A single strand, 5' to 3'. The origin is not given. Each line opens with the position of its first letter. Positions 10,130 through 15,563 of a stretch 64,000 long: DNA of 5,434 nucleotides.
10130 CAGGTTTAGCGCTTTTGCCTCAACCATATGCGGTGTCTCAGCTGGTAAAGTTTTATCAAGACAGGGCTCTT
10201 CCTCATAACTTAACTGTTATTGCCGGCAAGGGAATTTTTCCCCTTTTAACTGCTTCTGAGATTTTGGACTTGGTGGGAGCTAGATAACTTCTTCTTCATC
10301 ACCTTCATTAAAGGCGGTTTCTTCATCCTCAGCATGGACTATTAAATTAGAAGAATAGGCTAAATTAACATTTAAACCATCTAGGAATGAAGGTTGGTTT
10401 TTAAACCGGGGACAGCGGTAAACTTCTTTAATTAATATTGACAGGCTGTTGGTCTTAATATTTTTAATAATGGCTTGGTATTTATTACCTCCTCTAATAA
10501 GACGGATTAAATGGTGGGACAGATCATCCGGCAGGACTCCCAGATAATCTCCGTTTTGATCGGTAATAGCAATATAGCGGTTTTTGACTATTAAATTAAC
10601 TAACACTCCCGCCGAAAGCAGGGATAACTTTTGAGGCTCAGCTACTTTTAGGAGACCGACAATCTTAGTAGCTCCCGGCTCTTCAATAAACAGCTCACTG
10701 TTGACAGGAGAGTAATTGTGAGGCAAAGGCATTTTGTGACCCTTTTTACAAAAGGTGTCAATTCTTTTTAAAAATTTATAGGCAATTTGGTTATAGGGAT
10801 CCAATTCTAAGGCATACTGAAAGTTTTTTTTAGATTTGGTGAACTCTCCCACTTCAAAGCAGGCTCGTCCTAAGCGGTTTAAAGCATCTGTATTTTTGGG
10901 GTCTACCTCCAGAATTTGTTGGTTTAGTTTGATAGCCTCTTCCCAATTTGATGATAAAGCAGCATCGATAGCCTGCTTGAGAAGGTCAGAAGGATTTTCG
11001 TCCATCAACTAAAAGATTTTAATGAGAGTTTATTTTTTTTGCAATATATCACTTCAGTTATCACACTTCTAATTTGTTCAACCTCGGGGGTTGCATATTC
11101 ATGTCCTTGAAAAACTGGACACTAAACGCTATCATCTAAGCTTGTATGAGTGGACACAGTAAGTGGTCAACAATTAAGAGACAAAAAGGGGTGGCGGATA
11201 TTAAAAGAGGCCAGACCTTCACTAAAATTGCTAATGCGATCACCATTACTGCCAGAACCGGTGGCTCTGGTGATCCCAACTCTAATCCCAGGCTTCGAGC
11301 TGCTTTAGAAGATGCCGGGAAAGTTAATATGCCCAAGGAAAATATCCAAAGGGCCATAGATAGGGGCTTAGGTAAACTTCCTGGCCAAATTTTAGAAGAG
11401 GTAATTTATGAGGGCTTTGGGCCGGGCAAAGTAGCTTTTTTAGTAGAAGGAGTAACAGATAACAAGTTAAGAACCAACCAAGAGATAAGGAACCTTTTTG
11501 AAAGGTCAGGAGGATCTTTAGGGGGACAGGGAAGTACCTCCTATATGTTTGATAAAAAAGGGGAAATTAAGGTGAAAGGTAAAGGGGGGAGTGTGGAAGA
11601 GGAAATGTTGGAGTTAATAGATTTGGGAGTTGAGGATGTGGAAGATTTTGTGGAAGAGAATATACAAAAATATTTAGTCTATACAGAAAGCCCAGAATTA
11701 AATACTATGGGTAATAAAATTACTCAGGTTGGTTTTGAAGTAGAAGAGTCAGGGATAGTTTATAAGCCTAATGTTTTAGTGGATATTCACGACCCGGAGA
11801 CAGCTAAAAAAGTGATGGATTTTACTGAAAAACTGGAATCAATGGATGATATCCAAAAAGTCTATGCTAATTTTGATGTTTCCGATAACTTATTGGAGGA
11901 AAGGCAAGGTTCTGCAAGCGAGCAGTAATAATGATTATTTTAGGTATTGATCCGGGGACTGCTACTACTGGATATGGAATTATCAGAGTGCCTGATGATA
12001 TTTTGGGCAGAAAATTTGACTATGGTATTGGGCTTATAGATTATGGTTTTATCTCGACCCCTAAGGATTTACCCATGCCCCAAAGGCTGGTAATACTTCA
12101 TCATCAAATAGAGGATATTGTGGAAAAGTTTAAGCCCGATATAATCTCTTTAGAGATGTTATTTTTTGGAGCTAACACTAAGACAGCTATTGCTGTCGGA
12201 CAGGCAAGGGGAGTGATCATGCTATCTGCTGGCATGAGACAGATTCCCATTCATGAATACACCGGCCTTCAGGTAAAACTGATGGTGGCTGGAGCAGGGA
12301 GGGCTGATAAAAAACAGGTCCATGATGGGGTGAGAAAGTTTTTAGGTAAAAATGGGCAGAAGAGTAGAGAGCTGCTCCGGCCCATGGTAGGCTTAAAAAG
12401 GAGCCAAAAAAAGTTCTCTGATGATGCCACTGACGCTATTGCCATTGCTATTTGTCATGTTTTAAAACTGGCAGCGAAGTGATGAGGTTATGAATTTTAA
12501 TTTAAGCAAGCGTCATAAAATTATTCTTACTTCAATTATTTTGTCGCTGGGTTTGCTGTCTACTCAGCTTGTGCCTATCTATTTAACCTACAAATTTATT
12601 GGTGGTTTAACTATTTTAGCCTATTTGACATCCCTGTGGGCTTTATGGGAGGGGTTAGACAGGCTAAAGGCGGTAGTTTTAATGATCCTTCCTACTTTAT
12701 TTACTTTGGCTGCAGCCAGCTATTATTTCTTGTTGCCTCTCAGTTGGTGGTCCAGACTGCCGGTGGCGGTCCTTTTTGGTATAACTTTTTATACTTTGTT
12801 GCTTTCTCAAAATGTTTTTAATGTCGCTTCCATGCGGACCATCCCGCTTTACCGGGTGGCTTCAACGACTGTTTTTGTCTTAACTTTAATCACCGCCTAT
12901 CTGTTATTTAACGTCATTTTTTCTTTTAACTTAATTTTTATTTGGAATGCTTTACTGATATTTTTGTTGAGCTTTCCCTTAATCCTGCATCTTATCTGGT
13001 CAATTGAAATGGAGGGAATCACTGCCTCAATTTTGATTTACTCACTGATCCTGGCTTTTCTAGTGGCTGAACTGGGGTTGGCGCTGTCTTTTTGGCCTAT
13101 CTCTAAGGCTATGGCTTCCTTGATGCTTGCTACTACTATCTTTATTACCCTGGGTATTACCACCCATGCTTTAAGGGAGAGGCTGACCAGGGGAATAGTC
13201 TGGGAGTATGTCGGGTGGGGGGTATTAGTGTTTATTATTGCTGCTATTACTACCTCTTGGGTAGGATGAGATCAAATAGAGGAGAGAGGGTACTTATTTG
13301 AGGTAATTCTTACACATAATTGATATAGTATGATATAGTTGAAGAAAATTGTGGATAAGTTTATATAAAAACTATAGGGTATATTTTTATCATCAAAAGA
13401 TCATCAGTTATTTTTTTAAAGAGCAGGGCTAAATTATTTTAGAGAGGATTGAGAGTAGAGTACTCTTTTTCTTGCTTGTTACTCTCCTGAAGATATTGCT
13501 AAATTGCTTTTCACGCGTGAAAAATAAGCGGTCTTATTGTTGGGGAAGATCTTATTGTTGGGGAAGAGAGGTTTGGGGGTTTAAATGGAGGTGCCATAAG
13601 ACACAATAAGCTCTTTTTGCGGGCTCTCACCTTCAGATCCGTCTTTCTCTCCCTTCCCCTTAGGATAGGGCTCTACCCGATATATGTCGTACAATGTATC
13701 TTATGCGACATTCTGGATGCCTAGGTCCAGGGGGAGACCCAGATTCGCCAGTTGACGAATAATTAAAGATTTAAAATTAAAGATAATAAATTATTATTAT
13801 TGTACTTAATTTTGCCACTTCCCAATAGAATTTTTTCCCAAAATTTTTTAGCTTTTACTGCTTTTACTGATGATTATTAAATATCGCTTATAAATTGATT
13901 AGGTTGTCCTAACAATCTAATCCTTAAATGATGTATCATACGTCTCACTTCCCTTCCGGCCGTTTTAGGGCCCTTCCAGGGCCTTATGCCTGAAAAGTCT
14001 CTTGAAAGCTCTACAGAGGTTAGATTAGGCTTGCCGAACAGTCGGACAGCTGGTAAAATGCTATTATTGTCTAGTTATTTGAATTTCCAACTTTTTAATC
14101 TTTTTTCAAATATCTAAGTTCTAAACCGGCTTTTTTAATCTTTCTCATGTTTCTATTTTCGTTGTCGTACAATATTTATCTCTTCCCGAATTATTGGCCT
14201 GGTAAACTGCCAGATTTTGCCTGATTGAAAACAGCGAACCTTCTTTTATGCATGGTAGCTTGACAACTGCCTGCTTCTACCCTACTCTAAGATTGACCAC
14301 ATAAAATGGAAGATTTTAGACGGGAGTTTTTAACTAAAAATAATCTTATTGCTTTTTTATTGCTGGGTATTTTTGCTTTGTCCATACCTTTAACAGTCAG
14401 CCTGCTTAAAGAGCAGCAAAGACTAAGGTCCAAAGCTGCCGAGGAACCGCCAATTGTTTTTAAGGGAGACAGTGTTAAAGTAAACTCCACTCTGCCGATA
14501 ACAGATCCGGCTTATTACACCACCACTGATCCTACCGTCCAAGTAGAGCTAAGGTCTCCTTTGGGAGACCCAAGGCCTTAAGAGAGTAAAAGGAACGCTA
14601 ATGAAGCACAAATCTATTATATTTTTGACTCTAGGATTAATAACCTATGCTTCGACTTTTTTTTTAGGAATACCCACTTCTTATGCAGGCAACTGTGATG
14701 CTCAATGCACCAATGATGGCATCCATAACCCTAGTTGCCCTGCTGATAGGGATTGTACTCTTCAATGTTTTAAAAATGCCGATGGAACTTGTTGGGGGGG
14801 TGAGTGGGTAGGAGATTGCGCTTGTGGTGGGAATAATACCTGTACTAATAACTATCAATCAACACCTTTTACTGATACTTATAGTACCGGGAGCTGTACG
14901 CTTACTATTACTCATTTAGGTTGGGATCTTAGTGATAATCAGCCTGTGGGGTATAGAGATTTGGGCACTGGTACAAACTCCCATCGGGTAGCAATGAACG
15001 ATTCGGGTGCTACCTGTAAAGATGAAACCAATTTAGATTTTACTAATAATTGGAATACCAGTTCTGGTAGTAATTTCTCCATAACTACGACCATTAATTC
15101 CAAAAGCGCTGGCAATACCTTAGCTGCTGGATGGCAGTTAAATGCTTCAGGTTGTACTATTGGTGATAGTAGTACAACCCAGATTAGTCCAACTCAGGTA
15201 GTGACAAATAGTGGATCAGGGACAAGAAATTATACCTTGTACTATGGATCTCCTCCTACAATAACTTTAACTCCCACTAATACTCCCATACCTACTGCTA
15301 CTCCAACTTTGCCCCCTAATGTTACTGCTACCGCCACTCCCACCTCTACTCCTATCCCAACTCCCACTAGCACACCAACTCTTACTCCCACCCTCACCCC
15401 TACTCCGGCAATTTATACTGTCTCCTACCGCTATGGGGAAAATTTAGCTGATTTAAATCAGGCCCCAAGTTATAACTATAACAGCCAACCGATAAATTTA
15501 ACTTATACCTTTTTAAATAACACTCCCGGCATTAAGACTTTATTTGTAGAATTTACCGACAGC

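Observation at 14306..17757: A candidate cohesin-dockerin cell-surface assembly comprises a dockerin-tailed Cys-rich secreted protein and two anchored cohesin-domain proteins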

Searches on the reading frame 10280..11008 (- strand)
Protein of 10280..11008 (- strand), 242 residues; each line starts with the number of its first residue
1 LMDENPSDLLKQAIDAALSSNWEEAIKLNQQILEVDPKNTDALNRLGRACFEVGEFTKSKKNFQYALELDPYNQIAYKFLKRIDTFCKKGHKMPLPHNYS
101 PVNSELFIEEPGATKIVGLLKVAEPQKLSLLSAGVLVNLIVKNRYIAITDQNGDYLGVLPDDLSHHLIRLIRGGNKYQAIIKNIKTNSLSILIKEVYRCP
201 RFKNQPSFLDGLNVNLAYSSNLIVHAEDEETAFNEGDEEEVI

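Call 9: search_protein_families(library=pfam, proteins=[window:10280-11008:-], max_evalue=0.001)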
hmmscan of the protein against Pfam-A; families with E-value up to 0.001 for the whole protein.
window:10280-11008:- (242 aa): 8 families
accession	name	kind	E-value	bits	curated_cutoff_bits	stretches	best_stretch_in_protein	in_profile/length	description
PF00515.34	TPR_1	-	2.5e-09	37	27.8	1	41-73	2-34/34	Tetratricopeptide repeat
PF07719.23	TPR_2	-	5.4e-08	32.8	27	1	41-73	2-34/34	Tetratricopeptide repeat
PF14559.12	TPR_19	-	2e-05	25.3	25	1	20-59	5-44/68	Tetratricopeptide repeat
PF13431.12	TPR_17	-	3.7e-05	24.1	24.4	0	30-58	3-31/34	Tetratricopeptide repeat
PF13414.12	TPR_11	-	9.1e-05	22.5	26.8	0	21-54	9-42/42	TPR repeat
PF13432.12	TPR_16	-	0.00059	20.7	32.7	1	10-73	1-64/65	Tetratricopeptide repeat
PF14853.12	Fis1_TPR_C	-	0.00069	20.2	25.3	0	20-43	15-38/53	Fis1 C-terminal tetratricopeptide repeat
PF13371.12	TPR_9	-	0.00073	19.9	35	0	19-78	8-67/73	Tetratricopeptide repeat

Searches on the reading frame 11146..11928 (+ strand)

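Call 9: search_protein_families(library=pfam, proteins=[window:11146-11928:+], max_evalue=0.001)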
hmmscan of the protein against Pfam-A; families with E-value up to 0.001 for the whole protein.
window:11146-11928:+ (260 aa): 2 families
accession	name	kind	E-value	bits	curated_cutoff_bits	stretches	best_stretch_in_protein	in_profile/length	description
PF01709.26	Transcrip_reg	-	2.1e-47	161.2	27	1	83-243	1-160/160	TACO1/YebC second and third domain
PF20772.2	TACO1_YebC_N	-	7.8e-28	97.2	36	1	5-77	1-73/73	TACO1/YebC protein N-terminal domain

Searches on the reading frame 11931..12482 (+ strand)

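Call 9: search_protein_families(library=pfam, proteins=[window:11931-12482:+], max_evalue=0.001)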
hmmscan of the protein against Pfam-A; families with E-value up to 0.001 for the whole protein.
window:11931-12482:+ (183 aa): 1 family
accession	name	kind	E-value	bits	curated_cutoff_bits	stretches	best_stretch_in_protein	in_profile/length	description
PF02075.23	RuvC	-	2.5e-36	125.3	22.2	1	3-176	1-148/148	Crossover junction endodeoxyribonuclease RuvC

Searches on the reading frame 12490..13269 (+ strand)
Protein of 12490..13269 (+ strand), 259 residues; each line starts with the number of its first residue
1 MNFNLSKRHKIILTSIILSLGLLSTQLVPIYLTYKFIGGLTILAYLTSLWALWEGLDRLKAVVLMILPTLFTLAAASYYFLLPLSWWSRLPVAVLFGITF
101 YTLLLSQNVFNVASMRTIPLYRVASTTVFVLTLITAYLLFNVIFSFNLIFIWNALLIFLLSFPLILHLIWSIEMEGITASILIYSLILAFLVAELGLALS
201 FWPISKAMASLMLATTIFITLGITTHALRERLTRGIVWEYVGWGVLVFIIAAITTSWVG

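Call 9: search_protein_families(library=pfam, proteins=[window:12490-13269:+], max_evalue=0.001)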
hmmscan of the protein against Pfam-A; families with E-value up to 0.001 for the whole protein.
window:12490-13269:+ (259 aa): 1 family
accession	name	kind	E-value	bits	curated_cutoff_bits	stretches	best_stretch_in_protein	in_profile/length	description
PF18900.5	DUF5656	-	1e-11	45.1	23.3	1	58-252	51-240/242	Protein of unknown function (DUF5656)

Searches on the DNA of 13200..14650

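Call 62: search_rna_families(source=window, start=13200, end=14650, threshold=evalue, max_evalue=1)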
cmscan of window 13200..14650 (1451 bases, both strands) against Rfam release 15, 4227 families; matches with E-value up to 1: 0.
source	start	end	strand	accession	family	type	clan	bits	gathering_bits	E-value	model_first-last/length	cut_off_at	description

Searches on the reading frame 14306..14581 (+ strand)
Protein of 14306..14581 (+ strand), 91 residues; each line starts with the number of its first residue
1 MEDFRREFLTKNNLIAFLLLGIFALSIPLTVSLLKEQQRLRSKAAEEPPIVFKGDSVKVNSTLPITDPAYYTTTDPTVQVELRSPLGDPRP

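Call 3: search_protein_families(library=pfam, proteins=[window:14306-14581:+], max_evalue=10)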
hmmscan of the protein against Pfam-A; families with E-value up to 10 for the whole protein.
window:14306-14581:+ (91 aa): 2 families
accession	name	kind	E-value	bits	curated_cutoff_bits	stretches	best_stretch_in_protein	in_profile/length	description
PF05984.18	Cytomega_UL20A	-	0.01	16.6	27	1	18-74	6-61/107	Cytomegalovirus UL20A protein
PF09813.14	Coa3_cc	-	0.086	12.9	27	1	9-27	10-28/48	Cytochrome c oxidase assembly factor 3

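Call 4: search_protein_families(library=ncbifam, proteins=[window:14306-14581:+], max_evalue=10)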
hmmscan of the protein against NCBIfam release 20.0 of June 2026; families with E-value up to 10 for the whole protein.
window:14306-14581:+ (91 aa): 0 families

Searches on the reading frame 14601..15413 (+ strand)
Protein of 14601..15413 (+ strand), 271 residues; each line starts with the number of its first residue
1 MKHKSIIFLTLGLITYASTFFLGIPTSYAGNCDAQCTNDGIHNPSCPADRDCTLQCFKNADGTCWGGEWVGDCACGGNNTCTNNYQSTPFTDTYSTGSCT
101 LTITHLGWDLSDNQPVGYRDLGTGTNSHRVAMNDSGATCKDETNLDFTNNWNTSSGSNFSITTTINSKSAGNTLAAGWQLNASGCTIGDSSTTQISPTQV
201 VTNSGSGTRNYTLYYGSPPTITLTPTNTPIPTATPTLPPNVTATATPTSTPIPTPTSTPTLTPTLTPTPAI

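Call 85: search_protein_families(library=pfam, alignment_id=A8, max_evalue=0.001)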
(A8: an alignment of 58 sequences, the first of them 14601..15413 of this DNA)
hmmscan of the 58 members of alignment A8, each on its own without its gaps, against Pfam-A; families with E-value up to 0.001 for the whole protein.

A. member 1, window:14601-15413:+ (271 aa): 0 families

B. families by the number of members that match (of 58 scanned): 19 families
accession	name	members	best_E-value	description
PF00963.24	Cohesin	4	3.3e-07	Cohesin domain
PF12708.12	Pect-lyase_RHGA_epim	3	1.2e-13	Rhamnogalacturonase A/epimerase, pectate lyase-like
PF13229.12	Beta_helix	3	1.4e-08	Right handed beta helix region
PF17210.9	SdrD_B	2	1.2e-11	SdrD B-like domain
PF00041.27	fn3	2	2.7e-08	Fibronectin type III domain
PF13385.13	Laminin_G_3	1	8.6e-22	Concanavalin A-like lectin/glucanases superfamily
PF22633.2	F5_F8_type_C_2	1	3.5e-12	NedA-like, galactose-binding domain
PF00754.31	F5_F8_type_C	1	9.2e-11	F5/8 type C domain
PF00090.25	TSP_1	1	7e-09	Thrombospondin type 1 domain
PF16158.11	N_BRCA1_IG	1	1.7e-07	Ig-like domain from next to BRCA1 gene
PF07588.17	DUF1554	1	4.5e-07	Protein of unknown function (DUF1554)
PF16841.11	CBM60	1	5.7e-07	Ca-dependent carbohydrate-binding module xylan-binding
PF05345.18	He_PIG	1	5.8e-07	Putative Ig domain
PF19028.6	TSP1_spondin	1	2e-05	Spondin-like TSP1 domain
PF05048.19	NosD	1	2.6e-05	Periplasmic copper-binding protein (NosD)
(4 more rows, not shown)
